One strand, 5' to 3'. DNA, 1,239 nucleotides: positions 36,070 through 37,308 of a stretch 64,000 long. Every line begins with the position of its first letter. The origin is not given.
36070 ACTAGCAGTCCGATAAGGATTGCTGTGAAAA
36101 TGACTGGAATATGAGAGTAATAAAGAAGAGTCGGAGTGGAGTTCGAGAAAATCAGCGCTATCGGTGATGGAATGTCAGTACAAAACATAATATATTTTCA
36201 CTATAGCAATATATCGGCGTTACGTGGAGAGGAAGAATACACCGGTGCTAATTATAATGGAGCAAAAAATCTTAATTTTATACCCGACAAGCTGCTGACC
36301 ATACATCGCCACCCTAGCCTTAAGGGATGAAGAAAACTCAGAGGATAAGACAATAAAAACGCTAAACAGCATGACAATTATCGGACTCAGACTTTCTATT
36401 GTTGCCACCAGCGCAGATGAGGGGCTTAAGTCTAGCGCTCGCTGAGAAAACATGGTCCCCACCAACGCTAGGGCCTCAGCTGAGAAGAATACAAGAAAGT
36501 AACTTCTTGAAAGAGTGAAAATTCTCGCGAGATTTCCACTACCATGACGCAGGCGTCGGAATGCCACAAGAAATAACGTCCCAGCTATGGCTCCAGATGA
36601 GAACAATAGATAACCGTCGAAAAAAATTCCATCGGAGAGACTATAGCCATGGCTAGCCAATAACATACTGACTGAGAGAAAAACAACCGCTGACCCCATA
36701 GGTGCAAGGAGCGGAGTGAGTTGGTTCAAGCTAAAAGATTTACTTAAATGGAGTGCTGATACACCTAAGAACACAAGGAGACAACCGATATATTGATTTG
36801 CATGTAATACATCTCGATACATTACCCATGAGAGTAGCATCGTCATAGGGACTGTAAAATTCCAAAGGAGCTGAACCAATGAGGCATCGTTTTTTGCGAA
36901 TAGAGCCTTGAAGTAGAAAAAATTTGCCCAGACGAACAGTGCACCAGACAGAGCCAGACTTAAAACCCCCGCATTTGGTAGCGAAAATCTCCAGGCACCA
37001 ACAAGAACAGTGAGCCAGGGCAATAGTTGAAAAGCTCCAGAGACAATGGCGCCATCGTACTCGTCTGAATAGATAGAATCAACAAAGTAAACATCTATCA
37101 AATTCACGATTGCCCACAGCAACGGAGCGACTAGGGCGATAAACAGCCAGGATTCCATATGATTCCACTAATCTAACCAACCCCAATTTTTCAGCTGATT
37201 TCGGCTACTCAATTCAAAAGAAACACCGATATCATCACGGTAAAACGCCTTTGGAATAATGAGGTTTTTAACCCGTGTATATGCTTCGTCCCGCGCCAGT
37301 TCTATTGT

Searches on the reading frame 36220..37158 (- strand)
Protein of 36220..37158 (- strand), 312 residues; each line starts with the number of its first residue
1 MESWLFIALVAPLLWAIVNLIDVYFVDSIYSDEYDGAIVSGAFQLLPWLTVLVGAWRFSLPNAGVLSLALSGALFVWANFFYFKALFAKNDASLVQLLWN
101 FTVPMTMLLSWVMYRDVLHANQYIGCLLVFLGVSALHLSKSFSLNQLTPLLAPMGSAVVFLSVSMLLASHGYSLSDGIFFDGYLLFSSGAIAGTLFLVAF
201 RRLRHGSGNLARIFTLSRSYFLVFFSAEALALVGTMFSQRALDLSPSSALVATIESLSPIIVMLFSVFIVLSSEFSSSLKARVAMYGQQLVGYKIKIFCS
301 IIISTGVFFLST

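Call 43: find_encoding_contigs(protein=window:36220-37158:-, flank=10000, max_places=6)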
Protein window:36220-37158:- (312 aa): no gene with exactly this product is on record in the collection.
